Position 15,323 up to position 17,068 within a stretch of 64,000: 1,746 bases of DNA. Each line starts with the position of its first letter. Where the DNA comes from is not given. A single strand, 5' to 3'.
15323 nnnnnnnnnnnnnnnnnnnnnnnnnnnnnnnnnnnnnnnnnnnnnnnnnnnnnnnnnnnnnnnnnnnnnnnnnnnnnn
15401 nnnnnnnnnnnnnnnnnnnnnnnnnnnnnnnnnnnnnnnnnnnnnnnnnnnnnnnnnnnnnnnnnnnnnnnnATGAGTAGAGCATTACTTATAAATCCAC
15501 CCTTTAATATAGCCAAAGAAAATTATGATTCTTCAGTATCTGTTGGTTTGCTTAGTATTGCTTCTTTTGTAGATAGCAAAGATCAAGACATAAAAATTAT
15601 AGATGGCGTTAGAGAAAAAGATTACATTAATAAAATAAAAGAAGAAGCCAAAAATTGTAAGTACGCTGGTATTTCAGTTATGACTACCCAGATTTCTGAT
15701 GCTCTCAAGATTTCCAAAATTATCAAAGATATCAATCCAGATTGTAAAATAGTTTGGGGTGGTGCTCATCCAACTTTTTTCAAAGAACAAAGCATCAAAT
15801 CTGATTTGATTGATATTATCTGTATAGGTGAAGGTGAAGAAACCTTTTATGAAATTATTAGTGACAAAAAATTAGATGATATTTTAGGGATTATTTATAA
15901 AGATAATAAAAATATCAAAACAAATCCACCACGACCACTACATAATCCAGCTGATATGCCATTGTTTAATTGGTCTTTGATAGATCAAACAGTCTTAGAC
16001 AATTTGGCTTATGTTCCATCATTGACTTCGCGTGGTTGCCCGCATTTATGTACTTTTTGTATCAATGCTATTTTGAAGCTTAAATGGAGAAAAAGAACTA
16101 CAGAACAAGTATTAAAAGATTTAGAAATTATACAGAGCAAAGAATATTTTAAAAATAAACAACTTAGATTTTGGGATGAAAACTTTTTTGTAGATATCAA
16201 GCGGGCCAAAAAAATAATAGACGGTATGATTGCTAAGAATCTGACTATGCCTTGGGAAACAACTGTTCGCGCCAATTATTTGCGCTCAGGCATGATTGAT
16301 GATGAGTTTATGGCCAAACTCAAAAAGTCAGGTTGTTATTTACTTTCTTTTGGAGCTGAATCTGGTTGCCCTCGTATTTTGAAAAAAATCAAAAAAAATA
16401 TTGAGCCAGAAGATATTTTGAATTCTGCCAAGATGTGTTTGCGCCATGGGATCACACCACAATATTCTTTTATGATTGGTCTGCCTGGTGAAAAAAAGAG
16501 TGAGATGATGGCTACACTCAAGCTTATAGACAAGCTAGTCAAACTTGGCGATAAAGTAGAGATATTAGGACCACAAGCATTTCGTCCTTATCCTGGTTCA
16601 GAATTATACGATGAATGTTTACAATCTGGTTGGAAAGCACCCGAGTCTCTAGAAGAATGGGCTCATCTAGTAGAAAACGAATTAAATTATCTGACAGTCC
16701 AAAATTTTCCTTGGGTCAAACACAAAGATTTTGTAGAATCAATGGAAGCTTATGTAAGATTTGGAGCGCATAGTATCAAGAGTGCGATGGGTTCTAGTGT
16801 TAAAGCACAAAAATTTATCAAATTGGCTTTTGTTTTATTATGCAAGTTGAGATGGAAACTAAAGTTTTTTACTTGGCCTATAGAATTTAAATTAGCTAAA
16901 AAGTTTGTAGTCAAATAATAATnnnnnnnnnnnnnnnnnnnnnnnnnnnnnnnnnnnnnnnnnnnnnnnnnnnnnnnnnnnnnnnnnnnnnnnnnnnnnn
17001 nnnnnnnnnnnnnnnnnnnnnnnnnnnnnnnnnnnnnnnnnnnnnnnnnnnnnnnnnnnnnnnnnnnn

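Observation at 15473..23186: Tandemly duplicated [B12-binding radical SAM + GT4] modules inside a glycan operon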

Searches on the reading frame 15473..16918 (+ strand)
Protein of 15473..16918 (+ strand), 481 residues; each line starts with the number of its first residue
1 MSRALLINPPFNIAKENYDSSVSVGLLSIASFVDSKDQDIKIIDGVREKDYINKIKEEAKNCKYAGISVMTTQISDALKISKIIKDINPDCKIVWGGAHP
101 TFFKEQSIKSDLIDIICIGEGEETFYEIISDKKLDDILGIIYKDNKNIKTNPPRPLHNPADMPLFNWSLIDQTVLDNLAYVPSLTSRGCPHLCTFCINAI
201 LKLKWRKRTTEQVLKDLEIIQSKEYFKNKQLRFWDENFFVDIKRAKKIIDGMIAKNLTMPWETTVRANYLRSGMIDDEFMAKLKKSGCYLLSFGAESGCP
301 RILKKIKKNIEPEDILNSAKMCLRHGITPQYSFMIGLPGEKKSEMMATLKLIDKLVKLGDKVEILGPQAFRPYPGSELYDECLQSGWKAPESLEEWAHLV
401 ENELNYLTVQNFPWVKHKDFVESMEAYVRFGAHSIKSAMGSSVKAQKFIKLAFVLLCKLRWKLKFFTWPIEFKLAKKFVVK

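Call 4: search_protein_families(library=pfam, proteins=[window:15473-16918:+], max_evalue=0.01)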
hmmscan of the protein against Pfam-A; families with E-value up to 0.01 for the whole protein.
window:15473-16918:+ (481 aa): 2 families
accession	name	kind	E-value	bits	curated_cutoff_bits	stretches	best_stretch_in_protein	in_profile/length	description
PF04055.27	Radical_SAM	-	5.9e-19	69.3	29.5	1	185-352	3-166/166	Radical SAM superfamily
PF02310.24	B12-binding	-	1e-16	61.3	32.1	1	23-128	14-120/121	B12 binding domain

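Call 6: search_protein_families(library=ncbifam, proteins=[window:15473-16918:+], max_evalue=0.01)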
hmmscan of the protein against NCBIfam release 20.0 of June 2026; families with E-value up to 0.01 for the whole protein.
window:15473-16918:+ (481 aa): 26 families (the best 25 are shown)
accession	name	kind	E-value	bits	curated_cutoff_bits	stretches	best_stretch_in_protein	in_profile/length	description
TIGR03471.1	HpnJ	equivalog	1e-44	153.2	577.6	1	39-427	46-428/472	hopanoid biosynthesis associated radical SAM protein HpnJ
TIGR04479.1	bcpD_PhpK_rSAM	subfamily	5.4e-32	110.8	600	1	53-354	100-408/504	PhpK family radical SAM P-methyltransferase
TIGR04013.1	B12_SAM_MJ_1487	hypoth_equivalog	2.1e-31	109.1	251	2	291-380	269-355/382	TIGR04013 family B12-binding domain/radical SAM domain-containing protein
TIGR02026.1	BchE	equivalog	2.4e-30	105.9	481.35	1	3-353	1-363/497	magnesium-protoporphyrin IX monomethyl ester anaerobic oxidative cyclase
TIGR04385.1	B12_rSAM_cofa1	equivalog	3.7e-28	98.9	450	1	81-366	90-375/438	B12 lower ligand biosynthesis radical SAM protein BzaD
NF050148.1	rSAM_ApyD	equivalog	3.1e-26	91.9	750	1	66-381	79-392/645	RiPP biosynthesis radical SAM protein ApyD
TIGR04072.2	rSAM_ladder_B12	equivalog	8.5e-26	90.6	360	1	74-357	83-351/443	lipid biosynthesis B12-binding/radical SAM protein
TIGR04014.1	B12_SAM_MJ_0865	equivalog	4.2e-24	85.1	360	1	49-382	24-358/434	methyl-coenzyme M reductase glutamine C-methyltransferase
TIGR03975.1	rSAM_ocin_1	subfamily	5.2e-24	84.7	281.85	1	50-358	115-433/606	RiPP maturation radical SAM C-methyltransferase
NF038361.1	rSAM_Sden_1168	equivalog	2e-21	76.2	575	1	183-386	285-477/560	Sden_1168 family B12-binding radical SAM P-methyltransferase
TIGR04190.1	B12_SAM_Ta0216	equivalog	2.4e-15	56.1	500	1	73-400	92-445/554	TIGR04190 family B12-binding domain/radical SAM domain protein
NF045585.1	rSAM_slr0320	equivalog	3.6e-14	52.2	775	1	84-327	132-379/511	photosystem II high light acclimation radical SAM protein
TIGR03960.1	rSAM_fuse_unch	hypoth_equivalog_domain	1.2e-13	50.5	462.3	1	186-358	259-427/605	TIGR03960 family B12-binding radical SAM protein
NF040546.1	rSAM_CUAEP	equivalog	1.4e-13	50.4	500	1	56-354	42-340/468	CUAEP/CCAEP-tail radical SAM (seleno)protein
NF040542.1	rSAM_RCCLKC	equivalog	2.9e-13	49.8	450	1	51-352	37-347/423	arsinothricin biosynthesis radical SAM protein ArsL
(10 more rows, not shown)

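Call 10: find_homologous_proteins(query=window:15473-16918:+, max_evalue=1e-10)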
Query window:15473-16918:+ (481 aa): 3662 proteins with E <= 1e-10 among 8000 candidates; the best 120 are listed.
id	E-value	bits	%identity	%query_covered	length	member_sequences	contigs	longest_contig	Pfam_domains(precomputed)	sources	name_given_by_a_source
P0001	0.0e+0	1066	96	100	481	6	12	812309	PF04055.28,PF02310.25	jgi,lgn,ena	jgi:anaerobic magnesium-protoporphyrin IX monomethyl ester cyclase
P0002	1.5e-283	959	85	100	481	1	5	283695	PF04055.28,PF02310.25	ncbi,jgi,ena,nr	ncbi:radical SAM protein [Candidatus Parcubacteria bacterium]|jgi:radical SAM superfamily enzyme Ygi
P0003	9.5e-283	956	85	100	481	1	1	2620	PF04055.28,PF02310.25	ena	-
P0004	1.8e-282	955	85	100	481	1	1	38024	PF04055.28,PF02310.25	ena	-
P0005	7.7e-276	933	83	100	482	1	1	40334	PF04055.28,PF02310.25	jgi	jgi:anaerobic magnesium-protoporphyrin IX monomethyl ester cyclase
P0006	3.7e-270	915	81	100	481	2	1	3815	PF04055.28,PF02310.25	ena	-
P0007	1.1e-268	910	79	100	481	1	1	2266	PF04055.28,PF02310.25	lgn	-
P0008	1.2e-262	890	79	100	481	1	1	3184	PF04055.28,PF02310.25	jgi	jgi:anaerobic magnesium-protoporphyrin IX monomethyl ester cyclase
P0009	1.7e-259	879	78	99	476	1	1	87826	PF04055.28,PF02310.25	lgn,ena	-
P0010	2.7e-255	865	75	100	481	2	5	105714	PF04055.28,PF02310.25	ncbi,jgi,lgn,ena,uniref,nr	ncbi:MAG: Fe-S protein, radical SAM family [Candidatus Magasanikbacteria bacterium GW2011_GWC2_37_14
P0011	1.2e-250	850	75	100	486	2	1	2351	PF04055.28,PF02310.25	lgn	-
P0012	9.5e-250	847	75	100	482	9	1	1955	PF04055.28,PF02310.25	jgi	-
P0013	1.8e-247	840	74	100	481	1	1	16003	PF04055.28,PF02310.25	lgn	-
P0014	6.2e-247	838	75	100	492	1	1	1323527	PF04055.28,PF02310.25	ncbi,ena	-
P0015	8.5e-247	837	73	100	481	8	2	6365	PF04055.28,PF02310.25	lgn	-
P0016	2.5e-246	836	75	100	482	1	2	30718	PF04055.28,PF02310.25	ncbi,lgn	ncbi:MAG: radical SAM protein [Patescibacteria group bacterium]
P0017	4.4e-246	835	73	100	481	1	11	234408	PF04055.28,PF02310.25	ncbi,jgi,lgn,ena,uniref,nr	ncbi:MAG: hypothetical protein A3J62_03670 [Candidatus Buchananbacteria bacterium RIFCSPHIGHO2_02_FU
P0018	1.2e-245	834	72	100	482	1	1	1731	PF04055.28,PF02310.25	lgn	-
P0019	7.5e-245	831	72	100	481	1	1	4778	PF04055.28,PF02310.25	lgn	-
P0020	1.1e-243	827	72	100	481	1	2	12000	PF04055.28,PF02310.25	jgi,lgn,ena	-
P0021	2.6e-243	826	72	100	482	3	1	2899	PF04055.28,PF02310.25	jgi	jgi:radical SAM superfamily enzyme YgiQ (UPF0313 family)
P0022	7.4e-243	825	70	100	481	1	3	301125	PF04055.28,PF02310.25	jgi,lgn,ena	-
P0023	8.4e-243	824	72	100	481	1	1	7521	PF04055.28,PF02310.25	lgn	-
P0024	1.5e-241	820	71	100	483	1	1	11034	PF04055.28,PF02310.25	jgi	-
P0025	1.6e-241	820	73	100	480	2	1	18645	PF04055.28,PF02310.25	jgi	-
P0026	2.9e-241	819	74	100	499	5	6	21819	PF04055.28,PF02310.25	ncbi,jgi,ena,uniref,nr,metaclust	ncbi:hypothetical protein COU23_03150 [Candidatus Kuenenbacteria bacterium CG10_big_fil_rev_8_21_14_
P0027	4.1e-241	819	72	100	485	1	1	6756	PF04055.28,PF02310.25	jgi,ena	-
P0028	9.4e-241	818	71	100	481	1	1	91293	PF04055.28,PF02310.25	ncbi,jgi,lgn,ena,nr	ncbi:B12-binding domain-containing radical SAM protein [Patescibacteria group bacterium]|nr:B12-bind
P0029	3.1e-240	816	72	100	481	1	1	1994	PF04055.28,PF02310.25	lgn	-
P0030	5.5e-240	815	70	100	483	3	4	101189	PF04055.28,PF02310.25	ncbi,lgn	-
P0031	6.5e-240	815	72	99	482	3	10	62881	PF04055.28,PF02310.25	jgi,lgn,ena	jgi:radical SAM superfamily enzyme YgiQ (UPF0313 family)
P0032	6.9e-240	815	71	100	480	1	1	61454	PF04055.28,PF02310.25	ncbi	-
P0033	8.3e-240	814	71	100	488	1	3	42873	PF04055.28,PF02310.25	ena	-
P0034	8.6e-240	814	71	100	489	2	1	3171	PF04055.28,PF02310.25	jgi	jgi:radical SAM superfamily enzyme YgiQ (UPF0313 family)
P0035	3.0e-239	813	70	100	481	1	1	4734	PF04055.28,PF02310.25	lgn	-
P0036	3.8e-239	812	72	100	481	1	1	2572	PF04055.28,PF02310.25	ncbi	-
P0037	5.9e-239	812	71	100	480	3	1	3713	PF04055.28,PF02310.25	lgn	-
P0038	7.0e-239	811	71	100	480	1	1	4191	PF04055.28,PF02310.25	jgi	jgi:radical SAM superfamily enzyme YgiQ (UPF0313 family)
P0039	7.2e-239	811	70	100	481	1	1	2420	PF04055.28,PF02310.25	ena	-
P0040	1.5e-238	810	71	100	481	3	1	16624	PF04055.28,PF02310.25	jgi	-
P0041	1.6e-238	810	72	100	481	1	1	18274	PF04055.28,PF02310.25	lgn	-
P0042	2.2e-238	810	71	100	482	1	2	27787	PF04055.28,PF02310.25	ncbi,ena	-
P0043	3.0e-238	809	71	100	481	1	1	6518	PF04055.28,PF02310.25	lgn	-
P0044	3.2e-238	809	71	100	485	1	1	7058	PF04055.28,PF02310.25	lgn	-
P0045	3.6e-238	809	71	99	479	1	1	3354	PF04055.28,PF02310.25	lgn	-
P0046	5.3e-238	808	72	100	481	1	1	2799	PF04055.28,PF02310.25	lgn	-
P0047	7.4e-238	808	71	100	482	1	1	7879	PF04055.28,PF02310.25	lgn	-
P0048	9.2e-238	808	71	100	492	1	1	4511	PF04055.28,PF02310.25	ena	-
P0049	1.1e-237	807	72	100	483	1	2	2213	PF04055.28,PF02310.25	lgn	-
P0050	3.4e-237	806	70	100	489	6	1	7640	PF04055.28,PF02310.25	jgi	-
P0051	3.9e-237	806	71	100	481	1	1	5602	PF04055.28,PF02310.25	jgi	-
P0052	5.0e-237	805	70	100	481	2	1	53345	PF04055.28,PF02310.25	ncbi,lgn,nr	ncbi:MAG: radical SAM protein [Candidatus Buchananbacteria bacterium]|nr:radical SAM protein [Candid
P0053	1.7e-236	803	70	100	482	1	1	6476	PF04055.28,PF02310.25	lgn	-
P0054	2.3e-236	803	70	100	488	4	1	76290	PF04055.28,PF02310.25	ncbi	ncbi:MAG: radical SAM protein [Patescibacteria group bacterium]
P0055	2.6e-236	803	71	100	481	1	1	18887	PF04055.28,PF02310.25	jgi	jgi:anaerobic magnesium-protoporphyrin IX monomethyl ester cyclase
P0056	4.0e-236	802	71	100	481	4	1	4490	PF04055.28,PF02310.25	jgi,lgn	jgi:radical SAM superfamily enzyme YgiQ (UPF0313 family)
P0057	5.2e-236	802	70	100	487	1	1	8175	PF04055.28,PF02310.25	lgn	-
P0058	5.3e-236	802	69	100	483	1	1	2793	PF04055.28,PF02310.25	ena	-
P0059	6.1e-236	802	70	100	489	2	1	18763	PF04055.28,PF02310.25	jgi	-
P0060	1.2e-235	801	70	100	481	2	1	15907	PF04055.28,PF02310.25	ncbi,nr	ncbi:B12-binding domain-containing radical SAM protein [Patescibacteria group bacterium]|nr:B12-bind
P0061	1.4e-235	800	69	100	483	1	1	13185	PF04055.28,PF02310.25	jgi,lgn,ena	-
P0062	1.6e-235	800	69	100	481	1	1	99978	PF04055.28,PF02310.25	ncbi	ncbi:MAG: radical SAM protein [bacterium]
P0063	2.0e-235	800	69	100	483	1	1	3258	PF04055.28,PF02310.25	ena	-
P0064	4.6e-235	799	69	100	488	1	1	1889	PF04055.28,PF02310.25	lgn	-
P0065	4.6e-235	799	70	100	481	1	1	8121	PF04055.28,PF02310.25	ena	-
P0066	4.9e-235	799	69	100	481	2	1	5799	PF04055.28,PF02310.25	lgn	-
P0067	5.8e-235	798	70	100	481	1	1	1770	PF04055.28,PF02310.25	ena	-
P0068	6.9e-235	798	70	100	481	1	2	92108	PF04055.28,PF02310.25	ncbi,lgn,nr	ncbi:MAG: radical SAM protein [Patescibacteria group bacterium]|nr:radical SAM protein [Patescibacte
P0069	8.4e-235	798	69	99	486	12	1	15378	PF04055.28,PF02310.25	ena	-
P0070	1.1e-234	797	70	100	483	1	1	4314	PF04055.28,PF02310.25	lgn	-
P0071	1.4e-234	797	70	100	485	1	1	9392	PF04055.28,PF02310.25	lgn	-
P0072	1.9e-234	797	71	100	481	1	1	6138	PF04055.28,PF02310.25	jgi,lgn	-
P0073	2.0e-234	797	70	100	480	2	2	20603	PF04055.28,PF02310.25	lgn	-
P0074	2.4e-234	796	76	70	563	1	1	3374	PF04055.28,PF02310.25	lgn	-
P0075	2.5e-234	796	69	100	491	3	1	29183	PF04055.28,PF02310.25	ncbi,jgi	ncbi:MAG: radical SAM protein [Patescibacteria group bacterium]|jgi:radical SAM superfamily enzyme Y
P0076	4.5e-234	796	70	100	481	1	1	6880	PF04055.28,PF02310.25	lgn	-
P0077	4.7e-234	795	70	100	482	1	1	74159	PF04055.28,PF02310.25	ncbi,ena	-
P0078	5.3e-234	795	72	99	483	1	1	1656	PF04055.28,PF02310.25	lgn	-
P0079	6.2e-234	795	70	100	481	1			PF04055.28,PF02310.25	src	-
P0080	6.6e-234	795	69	100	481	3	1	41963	PF04055.28,PF02310.25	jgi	jgi:radical SAM superfamily enzyme YgiQ (UPF0313 family)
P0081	7.4e-234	795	68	100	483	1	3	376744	PF04055.28,PF02310.25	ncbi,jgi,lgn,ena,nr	ncbi:MAG TPA: radical SAM protein [Candidatus Portnoybacteria bacterium]|nr:radical SAM protein [Can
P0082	8.4e-234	795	69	100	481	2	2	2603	PF04055.28,PF02310.25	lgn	-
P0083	1.4e-233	794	69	100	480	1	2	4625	PF04055.28,PF02310.25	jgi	-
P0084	1.9e-233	794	68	100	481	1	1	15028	PF04055.28,PF02310.25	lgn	-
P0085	2.4e-233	793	68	100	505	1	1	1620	PF04055.28,PF02310.25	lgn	-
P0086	4.1e-233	792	70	100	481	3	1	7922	PF04055.28,PF02310.25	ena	-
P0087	5.2e-233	792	70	100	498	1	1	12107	PF04055.28,PF02310.25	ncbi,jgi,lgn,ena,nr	ncbi:B12-binding domain-containing radical SAM protein [Patescibacteria group bacterium]|nr:B12-bind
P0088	5.4e-233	792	70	100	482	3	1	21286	PF04055.28,PF02310.25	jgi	-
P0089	5.8e-233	792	69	100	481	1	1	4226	PF04055.28,PF02310.25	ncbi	-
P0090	6.1e-233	792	70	100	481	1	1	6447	PF04055.28,PF02310.25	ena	-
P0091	6.3e-233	792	69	100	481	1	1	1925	PF04055.28,PF02310.25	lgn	-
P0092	7.3e-233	792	69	100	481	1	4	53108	PF04055.28,PF02310.25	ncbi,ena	-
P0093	7.6e-233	791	70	100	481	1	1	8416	PF04055.28,PF02310.25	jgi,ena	-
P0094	7.9e-233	791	69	100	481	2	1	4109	PF04055.28,PF02310.25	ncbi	-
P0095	8.9e-233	791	68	99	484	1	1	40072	PF04055.28,PF02310.25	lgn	-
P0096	9.8e-233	791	68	100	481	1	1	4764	PF04055.28,PF02310.25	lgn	-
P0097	1.1e-232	791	70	100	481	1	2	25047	PF04055.28,PF02310.25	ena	-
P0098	1.1e-232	791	69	100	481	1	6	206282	PF04055.28,PF02310.25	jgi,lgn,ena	-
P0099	1.1e-232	791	70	100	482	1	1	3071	PF04055.28,PF02310.25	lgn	-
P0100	1.3e-232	791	69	100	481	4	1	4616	PF04055.28,PF02310.25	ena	-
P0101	1.6e-232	790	70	100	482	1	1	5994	PF04055.28,PF02310.25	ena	-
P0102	1.6e-232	790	71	100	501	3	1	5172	PF04055.28,PF02310.25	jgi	-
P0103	1.8e-232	790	70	100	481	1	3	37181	PF04055.28,PF02310.25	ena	-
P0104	1.9e-232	790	69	100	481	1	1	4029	PF04055.28,PF02310.25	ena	-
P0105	2.0e-232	790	71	100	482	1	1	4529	PF04055.28,PF02310.25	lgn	-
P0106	2.4e-232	790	69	100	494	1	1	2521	PF04055.28,PF02310.25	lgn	-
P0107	2.8e-232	790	68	100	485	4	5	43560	PF04055.28,PF02310.25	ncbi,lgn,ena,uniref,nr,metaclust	ncbi:MAG: Fe-S protein, radical SAM family [Parcubacteria group bacterium GW2011_GWA2_43_9b]|uniref:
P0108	3.1e-232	789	70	100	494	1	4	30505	PF04055.28,PF02310.25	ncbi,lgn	-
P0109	3.5e-232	789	68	100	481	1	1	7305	PF04055.28,PF02310.25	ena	-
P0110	4.3e-232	789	69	100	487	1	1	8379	PF04055.28,PF02310.25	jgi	-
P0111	5.1e-232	789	68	99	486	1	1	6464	PF04055.28,PF02310.25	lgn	-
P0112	6.7e-232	788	69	99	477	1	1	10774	PF04055.28,PF02310.25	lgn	-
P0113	7.7e-232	788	69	100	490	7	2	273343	PF04055.28,PF02310.25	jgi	-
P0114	7.9e-232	788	69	100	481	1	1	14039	PF04055.28,PF02310.25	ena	-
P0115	1.8e-231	787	68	100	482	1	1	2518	PF04055.28,PF02310.25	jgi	jgi:anaerobic magnesium-protoporphyrin IX monomethyl ester cyclase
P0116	2.8e-231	786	69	100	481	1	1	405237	PF04055.28,PF02310.25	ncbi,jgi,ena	ncbi:MAG: radical SAM protein [Patescibacteria group bacterium]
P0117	2.8e-231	786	69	100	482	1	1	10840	PF04055.28,PF02310.25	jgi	-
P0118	3.2e-231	786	69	100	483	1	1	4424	PF04055.28,PF02310.25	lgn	-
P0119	3.5e-231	786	71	98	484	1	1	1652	PF04055.28,PF02310.25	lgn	-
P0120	3.7e-231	786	63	100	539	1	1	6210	PF04055.28,PF02310.25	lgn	-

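Call 13: find_encoding_contigs(protein=P0010, flank=10000, max_places=2)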
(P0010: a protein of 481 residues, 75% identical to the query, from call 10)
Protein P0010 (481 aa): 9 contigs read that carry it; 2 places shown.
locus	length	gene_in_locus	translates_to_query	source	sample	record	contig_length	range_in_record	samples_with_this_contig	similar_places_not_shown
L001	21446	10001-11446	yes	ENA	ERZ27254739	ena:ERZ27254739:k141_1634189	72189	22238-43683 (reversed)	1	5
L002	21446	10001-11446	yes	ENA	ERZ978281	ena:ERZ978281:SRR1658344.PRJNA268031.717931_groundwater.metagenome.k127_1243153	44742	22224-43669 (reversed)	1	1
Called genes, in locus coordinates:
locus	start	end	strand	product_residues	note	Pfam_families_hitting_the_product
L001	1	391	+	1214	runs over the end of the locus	-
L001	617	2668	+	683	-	PF04932:Wzy_C, PF13181:TPR_8 (faint)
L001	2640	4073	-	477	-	PF13477:Glyco_trans_4_2 (weak), PF13439:Glyco_transf_4, PF13579:Glyco_trans_4_4, PF00534:Glycos_transf_1, PF13692:Glyco_trans_1_4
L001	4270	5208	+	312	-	PF01073:3Beta_HSD (weak), PF01370:Epimerase, PF04321:RmlD_sub_bind, PF07993:NAD_binding_4 (faint), PF16363:GDP_Man_Dehyd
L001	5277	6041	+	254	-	PF01522:Polysacc_deac_1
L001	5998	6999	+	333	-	-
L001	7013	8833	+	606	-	PF13439:Glyco_transf_4, PF13579:Glyco_trans_4_4, PF20706:GT4-conflict, PF00534:Glycos_transf_1, PF13692:Glyco_trans_1_4, PF13524:Glyco_trans_1_2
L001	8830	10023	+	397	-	PF13439:Glyco_transf_4, PF13579:Glyco_trans_4_4, PF00534:Glycos_transf_1, PF13692:Glyco_trans_1_4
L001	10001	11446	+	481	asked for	PF02310:B12-binding, PF04055:Radical_SAM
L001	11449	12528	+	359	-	PF13439:Glyco_transf_4 (weak), PF13579:Glyco_trans_4_4 (weak), PF20706:GT4-conflict, PF00534:Glycos_transf_1, PF13692:Glyco_trans_1_4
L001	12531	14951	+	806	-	PF08757:CotH, PF13229:Beta_helix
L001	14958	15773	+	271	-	PF09359:VTC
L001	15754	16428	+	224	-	PF16316:DUF4956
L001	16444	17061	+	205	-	PF05219:DREV (weak), PF13489:Methyltransf_23, PF07021:MetW (weak), PF08241:Methyltransf_11, PF08242:Methyltransf_12, PF13649:Methyltransf_25, PF13847:Methyltransf_31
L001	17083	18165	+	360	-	PF20706:GT4-conflict (weak), PF00534:Glycos_transf_1, PF13692:Glyco_trans_1_4, PF13524:Glyco_trans_1_2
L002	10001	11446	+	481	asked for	PF02310:B12-binding, PF04055:Radical_SAM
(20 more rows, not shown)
